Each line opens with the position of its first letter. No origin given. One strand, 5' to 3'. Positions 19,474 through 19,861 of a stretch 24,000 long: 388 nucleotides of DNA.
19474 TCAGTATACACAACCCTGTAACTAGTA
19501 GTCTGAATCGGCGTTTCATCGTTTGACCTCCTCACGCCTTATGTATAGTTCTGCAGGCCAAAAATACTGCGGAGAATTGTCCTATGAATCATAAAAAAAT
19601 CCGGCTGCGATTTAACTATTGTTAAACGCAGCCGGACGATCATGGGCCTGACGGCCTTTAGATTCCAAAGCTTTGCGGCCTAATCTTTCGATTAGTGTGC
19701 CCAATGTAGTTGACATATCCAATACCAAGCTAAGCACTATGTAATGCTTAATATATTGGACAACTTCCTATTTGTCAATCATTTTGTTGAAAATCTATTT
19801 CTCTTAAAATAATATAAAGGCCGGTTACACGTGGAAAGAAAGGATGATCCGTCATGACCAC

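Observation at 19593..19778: Complete c-di-GMP-I riboswitch unit (promoter, aptamer, overlapping terminator) in front of the adhesin gene; predicted ON switch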

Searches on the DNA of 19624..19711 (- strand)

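Call 21: build_rna_model(alignment_id=A2)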
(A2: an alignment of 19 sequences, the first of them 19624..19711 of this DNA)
Model R1 built from alignment A2 (19 sequences, 94 columns); structure: RNAalifold consensus.
model positions 89; base pairs 13; branch points 1; effective number of sequences 3.06; information 0.64 bits per position. Calibrated on 0.2 Mb of random sequence (short: E-values are rough).
structure used (alignment columns):
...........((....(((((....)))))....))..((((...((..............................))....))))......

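Call 22: search_with_rna_model(model_id=R1, sources=[window, L001, L002, L003, L004, L005, L006, L007, L008, L009, L010, L011, L012, L013, L014, L015, L016, L017, L018, L019, L020, L021, L022, L023, L024, L025, L026, L027, L028, L029, L030, L031, L032, L033, L034, L035, L036, L037, L038, L039, L040, L041, L042, L043, L044, L045, L046, L047, L048, L049, L050, L051, L052, L053, L054, L055, L056, L057, L058, L059, L060, L061, L062, L063, L064, L065, L066, L067, L068, L069, L070], max_evalue=0.01)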
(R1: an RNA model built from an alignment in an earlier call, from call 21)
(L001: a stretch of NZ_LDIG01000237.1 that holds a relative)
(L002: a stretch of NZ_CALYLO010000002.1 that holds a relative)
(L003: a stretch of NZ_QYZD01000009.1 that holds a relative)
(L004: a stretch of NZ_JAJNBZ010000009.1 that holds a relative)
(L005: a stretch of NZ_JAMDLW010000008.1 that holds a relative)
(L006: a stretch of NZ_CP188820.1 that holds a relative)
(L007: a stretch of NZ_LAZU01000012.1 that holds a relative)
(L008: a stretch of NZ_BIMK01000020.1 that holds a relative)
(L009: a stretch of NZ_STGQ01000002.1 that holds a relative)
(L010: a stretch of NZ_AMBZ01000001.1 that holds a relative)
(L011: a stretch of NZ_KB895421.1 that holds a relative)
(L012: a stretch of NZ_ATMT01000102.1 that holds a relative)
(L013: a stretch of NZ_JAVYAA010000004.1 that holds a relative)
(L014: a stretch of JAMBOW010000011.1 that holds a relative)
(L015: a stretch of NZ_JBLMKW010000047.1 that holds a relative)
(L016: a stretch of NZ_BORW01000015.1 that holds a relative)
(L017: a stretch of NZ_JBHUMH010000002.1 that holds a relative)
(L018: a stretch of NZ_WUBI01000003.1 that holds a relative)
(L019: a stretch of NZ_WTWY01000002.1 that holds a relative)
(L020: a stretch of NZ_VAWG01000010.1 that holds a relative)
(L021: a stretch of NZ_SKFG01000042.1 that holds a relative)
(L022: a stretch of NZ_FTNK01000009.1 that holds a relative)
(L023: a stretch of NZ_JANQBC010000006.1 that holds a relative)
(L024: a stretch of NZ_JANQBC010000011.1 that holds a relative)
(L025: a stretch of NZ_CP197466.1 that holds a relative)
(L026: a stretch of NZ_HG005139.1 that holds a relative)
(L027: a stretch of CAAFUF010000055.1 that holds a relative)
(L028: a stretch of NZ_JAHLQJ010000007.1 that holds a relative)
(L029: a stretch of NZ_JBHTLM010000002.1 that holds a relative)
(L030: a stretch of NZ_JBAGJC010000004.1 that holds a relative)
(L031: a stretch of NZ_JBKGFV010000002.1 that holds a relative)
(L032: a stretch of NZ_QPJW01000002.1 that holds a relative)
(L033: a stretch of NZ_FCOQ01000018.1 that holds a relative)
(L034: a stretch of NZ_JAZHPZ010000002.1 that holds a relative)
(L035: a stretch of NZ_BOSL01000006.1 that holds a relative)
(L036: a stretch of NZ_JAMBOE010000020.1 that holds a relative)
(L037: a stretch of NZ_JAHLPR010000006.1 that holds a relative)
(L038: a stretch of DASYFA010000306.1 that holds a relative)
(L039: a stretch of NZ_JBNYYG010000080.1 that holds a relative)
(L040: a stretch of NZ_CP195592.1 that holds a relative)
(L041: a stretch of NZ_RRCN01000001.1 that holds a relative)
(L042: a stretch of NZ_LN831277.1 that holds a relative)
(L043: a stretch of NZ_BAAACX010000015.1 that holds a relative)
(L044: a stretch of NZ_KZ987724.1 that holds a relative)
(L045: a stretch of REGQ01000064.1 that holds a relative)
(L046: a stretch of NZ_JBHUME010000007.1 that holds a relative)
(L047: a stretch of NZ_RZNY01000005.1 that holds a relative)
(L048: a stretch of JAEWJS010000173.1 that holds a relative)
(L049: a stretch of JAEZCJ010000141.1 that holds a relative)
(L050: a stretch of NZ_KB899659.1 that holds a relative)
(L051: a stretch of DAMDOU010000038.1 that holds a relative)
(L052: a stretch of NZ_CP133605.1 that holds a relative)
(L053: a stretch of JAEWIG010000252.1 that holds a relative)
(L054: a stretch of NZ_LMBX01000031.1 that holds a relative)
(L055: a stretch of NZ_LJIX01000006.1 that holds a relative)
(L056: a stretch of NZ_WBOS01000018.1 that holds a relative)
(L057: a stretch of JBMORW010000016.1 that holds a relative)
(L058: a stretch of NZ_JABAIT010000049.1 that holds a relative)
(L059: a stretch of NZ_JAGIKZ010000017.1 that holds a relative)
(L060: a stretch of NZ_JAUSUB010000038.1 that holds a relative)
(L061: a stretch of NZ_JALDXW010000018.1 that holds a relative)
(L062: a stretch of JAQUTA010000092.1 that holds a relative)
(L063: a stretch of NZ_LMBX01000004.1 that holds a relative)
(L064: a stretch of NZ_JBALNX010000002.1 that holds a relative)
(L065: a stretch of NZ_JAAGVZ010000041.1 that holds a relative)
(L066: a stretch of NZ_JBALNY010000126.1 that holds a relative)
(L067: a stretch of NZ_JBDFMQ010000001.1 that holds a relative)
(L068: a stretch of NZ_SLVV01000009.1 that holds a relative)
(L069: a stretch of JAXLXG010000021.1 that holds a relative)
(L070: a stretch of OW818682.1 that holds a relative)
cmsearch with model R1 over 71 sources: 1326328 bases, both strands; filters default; matches with E-value up to 0.01: 141.
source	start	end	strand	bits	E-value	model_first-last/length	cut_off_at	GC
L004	9651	9739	+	97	7.4e-26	1-89/89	no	0.49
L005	9653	9741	+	97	7.4e-26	1-89/89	no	0.49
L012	9676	9761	+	93.9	6.2e-25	1-89/89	no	0.5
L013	9675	9760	+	93.9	6.2e-25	1-89/89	no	0.5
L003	9673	9762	+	93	1.2e-24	1-89/89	no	0.5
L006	9692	9778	+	92.8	1.4e-24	1-89/89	no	0.45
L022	9699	9785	+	92.6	1.6e-24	1-89/89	no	0.47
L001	9652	9741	+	92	2.4e-24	1-89/89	no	0.52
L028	9868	9955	+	91.3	3.7e-24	1-89/89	no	0.49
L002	9653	9742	+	91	4.8e-24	1-89/89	no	0.52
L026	9868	9955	+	91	4.8e-24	1-89/89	no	0.5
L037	9645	9730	+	90.7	5.9e-24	1-89/89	no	0.44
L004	9840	9925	+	90.5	6.7e-24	1-89/89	no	0.51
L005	9842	9927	+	90.5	6.7e-24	1-89/89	no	0.51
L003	9868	9955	+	90.1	8.6e-24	1-89/89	no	0.53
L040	9625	9715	+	90.1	8.8e-24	1-89/89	no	0.45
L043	9850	9937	+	89.6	1.3e-23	1-89/89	no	0.6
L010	9676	9761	+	89.6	1.3e-23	1-89/89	no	0.5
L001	9846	9933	+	89.6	1.3e-23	1-89/89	no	0.55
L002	9848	9935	+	89.6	1.3e-23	1-89/89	no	0.55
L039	9839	9927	+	89.4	1.4e-23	1-89/89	no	0.52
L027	9839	9927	+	89.2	1.7e-23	1-89/89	no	0.52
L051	9619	9706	+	89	1.8e-23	1-89/89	no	0.47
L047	9685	9771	+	88.8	2.1e-23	1-89/89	no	0.51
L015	9692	9778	+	88.7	2.3e-23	1-89/89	no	0.48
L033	9810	9898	+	88.4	2.9e-23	1-89/89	no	0.54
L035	9535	9623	+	87.8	4.4e-23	1-89/89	no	0.44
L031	9615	9703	+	87.7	4.6e-23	1-89/89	no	0.52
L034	9657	9744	+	87.5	5.2e-23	1-89/89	no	0.53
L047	9876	9965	+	87.5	5.2e-23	1-89/89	no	0.48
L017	9614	9700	+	87.4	5.9e-23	1-89/89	no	0.45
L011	9884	9973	+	87.4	6e-23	1-89/89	no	0.51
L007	9689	9775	+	87.3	6.3e-23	1-89/89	no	0.43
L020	9865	9952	+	87.1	7.3e-23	1-89/89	no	0.49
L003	15998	16085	-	86.8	9e-23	1-89/89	no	0.47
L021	9655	9742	+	86.7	9.1e-23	1-89/89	no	0.47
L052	9854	9941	+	86.6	1e-22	1-89/89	no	0.56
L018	9682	9769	+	86.4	1.1e-22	1-89/89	no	0.49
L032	9789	9878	+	86.3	1.3e-22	1-89/89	no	0.48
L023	8534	8620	+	86.1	1.4e-22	1-89/89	no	0.46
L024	8552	8638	+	86.1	1.4e-22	1-89/89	no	0.46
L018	9863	9951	+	86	1.5e-22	1-89/89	no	0.49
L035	9710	9797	+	86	1.5e-22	1-89/89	no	0.51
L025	9630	9715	+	85.9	1.7e-22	1-89/89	no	0.47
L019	9693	9779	+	85.8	1.7e-22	1-89/89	no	0.49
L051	9791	9877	+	85.8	1.7e-22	1-89/89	no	0.48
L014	9700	9787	+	85.8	1.7e-22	1-89/89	no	0.48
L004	15468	15556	-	85.6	2e-22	1-89/89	no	0.43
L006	9888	9975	+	85.6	2.1e-22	1-89/89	no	0.47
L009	9862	9949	+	84.9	3.3e-22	1-89/89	no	0.49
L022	9891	9978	+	84.8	3.5e-22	1-89/89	no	0.47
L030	9836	9922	+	84.8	3.6e-22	1-89/89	no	0.51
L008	9668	9754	+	84.7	3.7e-22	1-89/89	no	0.48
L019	9883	9972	+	84.7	3.7e-22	1-89/89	no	0.47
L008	9858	9947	+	84.7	3.7e-22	1-89/89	no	0.48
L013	9866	9951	+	84.5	4.4e-22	1-89/89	no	0.48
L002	14757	14844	-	84.1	5.5e-22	1-89/89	no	0.48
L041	9844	9930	+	84.1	5.7e-22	1-89/89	no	0.51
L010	9864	9949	+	84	6e-22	1-89/89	no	0.43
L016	9717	9803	+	84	6.2e-22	1-89/89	no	0.48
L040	9816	9902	+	83.5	8.6e-22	1-89/89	no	0.51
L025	9796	9883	+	83.5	8.8e-22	1-89/89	no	0.44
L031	9790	9877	+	83.5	8.8e-22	1-89/89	no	0.51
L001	15153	15240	-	83.3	1e-21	1-89/89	no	0.5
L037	9829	9917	+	82.9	1.3e-21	1-89/89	no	0.48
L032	9615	9703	+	82.8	1.3e-21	1-89/89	no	0.48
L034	9854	9942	+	82.7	1.5e-21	1-89/89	no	0.48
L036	9808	9894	+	82.6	1.6e-21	1-89/89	no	0.52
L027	9661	9750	+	82.6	1.7e-21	1-89/89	no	0.5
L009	9671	9758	+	82.5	1.7e-21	1-89/89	no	0.49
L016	9903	9996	+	82.5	1.8e-21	1-89/89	no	0.49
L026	9695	9781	+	82.4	1.9e-21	1-89/89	no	0.49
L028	9695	9781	+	82.4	1.9e-21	1-89/89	no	0.49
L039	9661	9750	+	82.3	2e-21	1-89/89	no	0.48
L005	15739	15827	-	82.2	2.1e-21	1-89/89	no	0.45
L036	9632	9719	+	82.2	2.1e-21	1-89/89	no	0.47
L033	9655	9743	+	81.9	2.5e-21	1-89/89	no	0.51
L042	9850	9937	+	81.7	3e-21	1-89/89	no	0.61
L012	9867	9951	+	81.7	3e-21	1-89/89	no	0.47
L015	9881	9970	+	81.7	3.1e-21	1-89/89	no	0.5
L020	9665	9756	+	81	4.8e-21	1-89/89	no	0.45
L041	9668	9755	+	80.9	5.1e-21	1-89/89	no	0.48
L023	8366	8452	+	80.8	5.4e-21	1-89/89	no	0.45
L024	8384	8470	+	80.8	5.4e-21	1-89/89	no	0.45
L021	9832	9919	+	80.8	5.7e-21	1-89/89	no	0.47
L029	9862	9948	+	80.5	6.7e-21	1-89/89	no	0.49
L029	9692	9780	+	80.5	6.7e-21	1-89/89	no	0.48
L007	9882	9966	+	80.4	7.4e-21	1-89/89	no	0.42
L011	9708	9794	+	79.4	1.5e-20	1-89/89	no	0.49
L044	9748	9835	+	78.9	2e-20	1-89/89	no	0.57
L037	18160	18247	-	77.9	4e-20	1-89/89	no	0.42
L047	14579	14665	-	77.4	5.8e-20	1-89/89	no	0.41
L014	9883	9972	+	77.2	6.5e-20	1-89/89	no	0.44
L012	15285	15372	-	77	7.9e-20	1-89/89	no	0.5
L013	15868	15955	-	76.9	8.5e-20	1-89/89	no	0.49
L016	15376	15464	-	76.2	1.4e-19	1-89/89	no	0.44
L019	15156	15244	-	75.9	1.6e-19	1-89/89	no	0.43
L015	14815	14903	-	75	3.2e-19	1-89/89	no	0.39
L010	14904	14991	-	74.7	3.8e-19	1-89/89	no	0.48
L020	17572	17659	-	74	6.2e-19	1-89/89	no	0.45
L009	16659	16745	-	73.7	7.8e-19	1-89/89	no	0.41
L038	164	255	+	73.4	9.2e-19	1-89/89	no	0.52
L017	9822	9906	+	72.8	1.4e-18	1-89/89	no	0.42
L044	9550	9641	+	70.7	6.2e-18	1-89/89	no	0.53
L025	15323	15410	-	70.1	9.4e-18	1-89/89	no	0.4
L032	16373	16460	-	69.6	1.3e-17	1-89/89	no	0.42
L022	15454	15541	-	69.1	1.8e-17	1-89/89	no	0.4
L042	9354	9445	+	69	2e-17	1-89/89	no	0.52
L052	9656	9747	+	68.8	2.2e-17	1-89/89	no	0.53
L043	9365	9457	+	68.3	3.3e-17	1-89/89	no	0.52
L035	15759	15847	-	67.9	4.2e-17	1-89/89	no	0.42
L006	16241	16334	-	67.6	5.1e-17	1-89/89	no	0.38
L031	16576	16666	-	66.1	1.5e-16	1-89/89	no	0.41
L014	15648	15733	-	65.8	1.7e-16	1-89/89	no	0.43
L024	13885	13972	-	65.8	1.8e-16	1-89/89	no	0.39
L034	14011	14100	-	65.7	1.9e-16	1-89/89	no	0.44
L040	17057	17144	-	65.4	2.4e-16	1-89/89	no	0.43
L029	16246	16340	-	65.1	3e-16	1-89/89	no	0.42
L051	15128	15217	-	65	3.1e-16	1-89/89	no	0.41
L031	9337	9416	-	64.8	3.6e-16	1-89/89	no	0.56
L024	13735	13824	-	64.7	3.9e-16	1-89/89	no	0.44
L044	15313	15417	-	64.2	5.3e-16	1-89/89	no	0.46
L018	15495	15581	-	64.2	5.6e-16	1-89/89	no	0.41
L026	15170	15258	-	63.6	8.1e-16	1-89/89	no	0.42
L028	14807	14895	-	63.6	8.1e-16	1-89/89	no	0.42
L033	16071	16162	-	63.5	8.8e-16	1-89/89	no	0.49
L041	16053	16143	-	63.3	1e-15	1-89/89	no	0.41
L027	14877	14968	-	61.4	3.6e-15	1-89/89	no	0.5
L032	9337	9416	-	61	5.1e-15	1-89/89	no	0.56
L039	14671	14762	-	60.5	6.9e-15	1-89/89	no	0.45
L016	20442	20541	+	60.4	7.3e-15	1-89/89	no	0.52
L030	14664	14754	-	60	1e-14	1-89/89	no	0.48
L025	15178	15264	-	59.7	1.2e-14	1-89/89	no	0.41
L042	14844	14947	-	56.2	1.4e-13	1-89/89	no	0.45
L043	14250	14352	-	54.7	3.9e-13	1-89/89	no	0.46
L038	4410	4512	-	53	1.3e-12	1-89/89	no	0.5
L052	15968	16070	-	53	1.3e-12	1-89/89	no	0.5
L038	1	56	+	25.2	0.0003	37-89/89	5'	0.55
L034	1705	1787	-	21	0.0052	1-89/89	no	0.52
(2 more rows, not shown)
